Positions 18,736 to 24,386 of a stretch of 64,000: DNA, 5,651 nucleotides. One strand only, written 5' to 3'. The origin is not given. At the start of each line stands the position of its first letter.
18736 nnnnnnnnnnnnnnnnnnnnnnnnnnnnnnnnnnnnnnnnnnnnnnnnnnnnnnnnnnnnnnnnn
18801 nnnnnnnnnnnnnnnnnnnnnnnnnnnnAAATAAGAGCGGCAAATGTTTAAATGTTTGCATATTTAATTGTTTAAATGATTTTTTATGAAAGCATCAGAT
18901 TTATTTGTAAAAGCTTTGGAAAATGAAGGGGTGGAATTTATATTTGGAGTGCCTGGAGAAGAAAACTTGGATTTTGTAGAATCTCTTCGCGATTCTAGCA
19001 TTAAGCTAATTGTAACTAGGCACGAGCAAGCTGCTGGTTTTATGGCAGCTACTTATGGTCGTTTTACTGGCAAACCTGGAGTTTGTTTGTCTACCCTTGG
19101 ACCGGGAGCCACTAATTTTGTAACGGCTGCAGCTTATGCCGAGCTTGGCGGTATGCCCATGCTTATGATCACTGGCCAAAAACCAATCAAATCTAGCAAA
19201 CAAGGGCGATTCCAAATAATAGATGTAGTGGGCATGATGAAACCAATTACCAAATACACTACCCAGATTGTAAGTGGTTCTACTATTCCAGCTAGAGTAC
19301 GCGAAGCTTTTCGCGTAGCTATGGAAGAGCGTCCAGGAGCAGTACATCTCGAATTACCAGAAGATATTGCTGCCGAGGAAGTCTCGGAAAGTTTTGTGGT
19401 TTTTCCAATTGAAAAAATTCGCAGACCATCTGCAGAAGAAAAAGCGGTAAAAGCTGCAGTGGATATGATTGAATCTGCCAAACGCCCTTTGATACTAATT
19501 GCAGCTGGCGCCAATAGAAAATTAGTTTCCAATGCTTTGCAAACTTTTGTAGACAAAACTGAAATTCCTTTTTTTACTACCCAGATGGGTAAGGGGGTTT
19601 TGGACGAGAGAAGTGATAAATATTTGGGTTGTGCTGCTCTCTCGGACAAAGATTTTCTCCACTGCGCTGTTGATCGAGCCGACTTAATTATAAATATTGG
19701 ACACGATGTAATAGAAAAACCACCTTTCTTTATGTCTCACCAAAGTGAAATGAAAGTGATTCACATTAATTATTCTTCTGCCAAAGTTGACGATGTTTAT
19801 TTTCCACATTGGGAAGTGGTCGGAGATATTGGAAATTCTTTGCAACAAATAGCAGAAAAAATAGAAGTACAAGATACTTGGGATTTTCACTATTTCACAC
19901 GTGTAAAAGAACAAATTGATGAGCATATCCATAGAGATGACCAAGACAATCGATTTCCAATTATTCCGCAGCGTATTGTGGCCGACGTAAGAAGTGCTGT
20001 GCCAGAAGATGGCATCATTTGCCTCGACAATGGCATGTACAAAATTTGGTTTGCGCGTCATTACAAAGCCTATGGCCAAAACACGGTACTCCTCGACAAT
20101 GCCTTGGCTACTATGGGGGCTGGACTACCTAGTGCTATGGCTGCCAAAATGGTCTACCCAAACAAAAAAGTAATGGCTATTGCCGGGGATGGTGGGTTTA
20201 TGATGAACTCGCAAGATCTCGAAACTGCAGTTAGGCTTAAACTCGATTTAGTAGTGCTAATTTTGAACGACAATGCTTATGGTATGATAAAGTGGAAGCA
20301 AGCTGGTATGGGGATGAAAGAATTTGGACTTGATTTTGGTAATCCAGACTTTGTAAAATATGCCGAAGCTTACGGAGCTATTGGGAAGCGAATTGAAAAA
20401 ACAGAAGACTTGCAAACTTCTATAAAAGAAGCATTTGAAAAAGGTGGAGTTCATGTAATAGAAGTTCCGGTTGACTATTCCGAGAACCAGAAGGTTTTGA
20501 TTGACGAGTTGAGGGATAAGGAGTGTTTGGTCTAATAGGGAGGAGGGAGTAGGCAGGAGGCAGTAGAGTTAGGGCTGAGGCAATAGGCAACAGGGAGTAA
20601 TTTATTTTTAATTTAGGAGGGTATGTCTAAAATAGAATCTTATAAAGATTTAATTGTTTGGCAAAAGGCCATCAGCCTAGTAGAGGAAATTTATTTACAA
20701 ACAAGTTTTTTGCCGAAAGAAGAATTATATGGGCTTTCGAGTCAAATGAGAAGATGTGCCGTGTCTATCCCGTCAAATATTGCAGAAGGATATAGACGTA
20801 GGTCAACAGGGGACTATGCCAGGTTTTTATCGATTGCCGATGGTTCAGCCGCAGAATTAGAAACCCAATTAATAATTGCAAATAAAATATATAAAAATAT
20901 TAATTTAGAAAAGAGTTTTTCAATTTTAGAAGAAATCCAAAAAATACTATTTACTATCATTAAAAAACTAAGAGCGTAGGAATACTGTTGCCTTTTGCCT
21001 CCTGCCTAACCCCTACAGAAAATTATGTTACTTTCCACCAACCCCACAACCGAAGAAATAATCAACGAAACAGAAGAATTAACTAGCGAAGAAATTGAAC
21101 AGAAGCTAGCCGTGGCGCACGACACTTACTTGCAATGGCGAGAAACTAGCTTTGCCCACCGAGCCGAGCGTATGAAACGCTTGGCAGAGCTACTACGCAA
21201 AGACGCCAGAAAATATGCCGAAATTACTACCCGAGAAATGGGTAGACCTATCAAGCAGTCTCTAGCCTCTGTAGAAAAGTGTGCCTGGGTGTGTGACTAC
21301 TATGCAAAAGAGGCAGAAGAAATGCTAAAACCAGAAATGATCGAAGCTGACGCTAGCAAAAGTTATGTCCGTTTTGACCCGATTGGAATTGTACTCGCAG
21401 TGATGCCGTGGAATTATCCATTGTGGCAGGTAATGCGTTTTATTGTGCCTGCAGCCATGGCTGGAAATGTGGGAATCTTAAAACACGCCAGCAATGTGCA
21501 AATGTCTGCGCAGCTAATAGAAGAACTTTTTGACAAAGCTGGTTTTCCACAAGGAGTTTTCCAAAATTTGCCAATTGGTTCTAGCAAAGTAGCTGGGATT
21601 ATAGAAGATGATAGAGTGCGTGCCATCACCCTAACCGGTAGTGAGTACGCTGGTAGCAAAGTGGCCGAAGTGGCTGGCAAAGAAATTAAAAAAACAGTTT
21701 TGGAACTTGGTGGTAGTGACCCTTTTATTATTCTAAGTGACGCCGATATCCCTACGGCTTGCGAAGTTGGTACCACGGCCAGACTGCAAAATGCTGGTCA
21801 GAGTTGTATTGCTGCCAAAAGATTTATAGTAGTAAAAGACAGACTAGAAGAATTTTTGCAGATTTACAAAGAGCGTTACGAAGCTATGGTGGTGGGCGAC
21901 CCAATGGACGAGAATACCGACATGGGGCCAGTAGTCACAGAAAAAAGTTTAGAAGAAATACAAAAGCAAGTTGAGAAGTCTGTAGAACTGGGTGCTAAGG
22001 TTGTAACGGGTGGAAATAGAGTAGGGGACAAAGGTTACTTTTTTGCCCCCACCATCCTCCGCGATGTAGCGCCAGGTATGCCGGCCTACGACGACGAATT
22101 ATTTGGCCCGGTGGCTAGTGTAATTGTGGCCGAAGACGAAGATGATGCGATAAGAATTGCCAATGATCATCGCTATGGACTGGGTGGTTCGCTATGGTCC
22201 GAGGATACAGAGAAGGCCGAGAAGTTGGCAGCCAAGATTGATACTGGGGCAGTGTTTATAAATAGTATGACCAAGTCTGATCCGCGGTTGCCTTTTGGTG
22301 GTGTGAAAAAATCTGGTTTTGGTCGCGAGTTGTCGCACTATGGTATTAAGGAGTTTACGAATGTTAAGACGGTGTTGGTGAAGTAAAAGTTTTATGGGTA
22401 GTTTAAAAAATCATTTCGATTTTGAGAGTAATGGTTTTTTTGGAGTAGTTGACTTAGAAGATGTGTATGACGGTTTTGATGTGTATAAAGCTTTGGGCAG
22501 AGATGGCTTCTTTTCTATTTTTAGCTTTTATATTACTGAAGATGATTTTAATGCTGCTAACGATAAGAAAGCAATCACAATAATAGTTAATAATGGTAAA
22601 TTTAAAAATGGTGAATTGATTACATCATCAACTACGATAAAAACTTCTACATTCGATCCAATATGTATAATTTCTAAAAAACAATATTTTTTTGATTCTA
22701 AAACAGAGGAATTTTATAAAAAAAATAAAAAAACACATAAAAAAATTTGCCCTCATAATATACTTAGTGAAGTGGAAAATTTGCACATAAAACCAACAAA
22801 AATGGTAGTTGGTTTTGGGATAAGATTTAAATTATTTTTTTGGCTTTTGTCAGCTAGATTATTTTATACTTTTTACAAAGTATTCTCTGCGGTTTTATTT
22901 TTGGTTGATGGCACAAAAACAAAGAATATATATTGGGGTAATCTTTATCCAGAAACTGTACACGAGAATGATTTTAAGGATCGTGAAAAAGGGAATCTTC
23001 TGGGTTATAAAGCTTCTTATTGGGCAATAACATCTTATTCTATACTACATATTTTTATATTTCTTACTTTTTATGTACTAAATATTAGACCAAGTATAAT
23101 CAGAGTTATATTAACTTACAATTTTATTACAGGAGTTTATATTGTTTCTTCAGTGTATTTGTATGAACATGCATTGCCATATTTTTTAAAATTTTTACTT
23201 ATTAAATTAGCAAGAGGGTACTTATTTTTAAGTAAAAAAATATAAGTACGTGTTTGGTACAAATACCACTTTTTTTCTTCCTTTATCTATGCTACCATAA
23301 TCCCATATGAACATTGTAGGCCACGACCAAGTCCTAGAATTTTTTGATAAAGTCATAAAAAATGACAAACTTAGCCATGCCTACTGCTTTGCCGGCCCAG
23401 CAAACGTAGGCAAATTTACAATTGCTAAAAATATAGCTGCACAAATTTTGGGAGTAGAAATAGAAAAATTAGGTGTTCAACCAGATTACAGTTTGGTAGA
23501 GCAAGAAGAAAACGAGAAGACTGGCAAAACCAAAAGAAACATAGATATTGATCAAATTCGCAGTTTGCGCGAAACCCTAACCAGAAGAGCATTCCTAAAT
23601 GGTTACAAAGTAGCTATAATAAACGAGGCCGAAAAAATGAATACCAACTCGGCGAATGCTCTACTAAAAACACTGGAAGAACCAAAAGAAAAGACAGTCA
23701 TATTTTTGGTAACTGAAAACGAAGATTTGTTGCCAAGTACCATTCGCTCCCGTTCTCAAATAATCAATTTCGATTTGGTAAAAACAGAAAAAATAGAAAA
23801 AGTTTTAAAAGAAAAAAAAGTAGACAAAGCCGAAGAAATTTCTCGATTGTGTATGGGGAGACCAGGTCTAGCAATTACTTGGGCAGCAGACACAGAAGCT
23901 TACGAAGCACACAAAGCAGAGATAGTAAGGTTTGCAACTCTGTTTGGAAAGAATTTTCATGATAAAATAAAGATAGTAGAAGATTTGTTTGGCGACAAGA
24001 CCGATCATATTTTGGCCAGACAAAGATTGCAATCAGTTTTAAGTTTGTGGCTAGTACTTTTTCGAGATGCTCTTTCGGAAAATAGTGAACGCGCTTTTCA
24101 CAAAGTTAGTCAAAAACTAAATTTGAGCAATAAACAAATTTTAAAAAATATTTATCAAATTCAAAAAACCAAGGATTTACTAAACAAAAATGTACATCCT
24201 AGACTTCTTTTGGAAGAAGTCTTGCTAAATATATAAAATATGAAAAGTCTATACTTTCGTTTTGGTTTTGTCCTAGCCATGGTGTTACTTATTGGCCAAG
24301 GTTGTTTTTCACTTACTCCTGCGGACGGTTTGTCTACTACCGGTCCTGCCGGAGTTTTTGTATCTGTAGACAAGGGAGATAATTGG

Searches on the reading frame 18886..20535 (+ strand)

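Call 88: search_protein_families(library=pfam, proteins=[window:18886-20535:+], max_evalue=0.00001)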
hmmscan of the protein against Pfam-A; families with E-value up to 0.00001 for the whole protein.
window:18886-20535:+ (549 aa): 3 families
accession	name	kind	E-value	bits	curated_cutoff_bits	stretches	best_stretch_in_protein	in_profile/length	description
PF02775.26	TPP_enzyme_C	-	2.8e-45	154.2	21.9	1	381-527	1-151/151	Thiamine pyrophosphate enzyme, C-terminal TPP binding domain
PF02776.23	TPP_enzyme_N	-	1.8e-39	134.6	26.8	1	1-117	1-119/119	Thiamine pyrophosphate enzyme, N-terminal TPP binding domain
PF00205.28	TPP_enzyme_M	-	4.6e-29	101.3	30.4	1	188-322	1-137/137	Thiamine pyrophosphate enzyme, central domain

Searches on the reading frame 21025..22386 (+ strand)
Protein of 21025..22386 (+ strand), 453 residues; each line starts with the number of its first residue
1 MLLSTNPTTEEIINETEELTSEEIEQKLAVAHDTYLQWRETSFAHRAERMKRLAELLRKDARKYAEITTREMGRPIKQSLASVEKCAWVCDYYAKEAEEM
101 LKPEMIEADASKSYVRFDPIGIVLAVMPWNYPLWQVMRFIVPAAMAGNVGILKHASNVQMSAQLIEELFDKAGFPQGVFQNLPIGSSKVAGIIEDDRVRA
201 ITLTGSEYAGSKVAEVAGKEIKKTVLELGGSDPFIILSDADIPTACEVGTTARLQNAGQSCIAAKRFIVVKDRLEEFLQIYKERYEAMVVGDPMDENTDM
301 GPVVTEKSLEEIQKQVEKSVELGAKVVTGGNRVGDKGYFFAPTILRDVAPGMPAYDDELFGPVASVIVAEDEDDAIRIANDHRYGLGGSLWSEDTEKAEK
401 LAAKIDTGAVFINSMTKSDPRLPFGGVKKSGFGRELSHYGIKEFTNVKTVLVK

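Call 88: search_protein_families(library=pfam, proteins=[window:21025-22386:+], max_evalue=0.00001)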
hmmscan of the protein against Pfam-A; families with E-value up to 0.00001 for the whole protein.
window:21025-22386:+ (453 aa): 1 family
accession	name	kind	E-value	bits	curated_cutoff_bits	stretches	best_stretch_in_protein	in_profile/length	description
PF00171.27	Aldedh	-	5.7e-143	477.2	23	1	4-450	11-461/461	Aldehyde dehydrogenase family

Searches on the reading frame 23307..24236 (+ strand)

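Call 88: search_protein_families(library=pfam, proteins=[window:23307-24236:+], max_evalue=0.00001)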
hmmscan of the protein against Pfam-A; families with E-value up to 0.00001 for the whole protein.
window:23307-24236:+ (309 aa): 2 families
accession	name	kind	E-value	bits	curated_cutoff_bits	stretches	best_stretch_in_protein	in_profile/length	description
PF13177.12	DNA_pol3_delta2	-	2.2e-37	128.9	27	1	6-156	2-158/161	DNA polymerase III, delta subunit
PF00004.35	AAA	-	5.2e-07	30.6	21.2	1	27-153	2-126/131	ATPase family associated with various cellular activities (AAA)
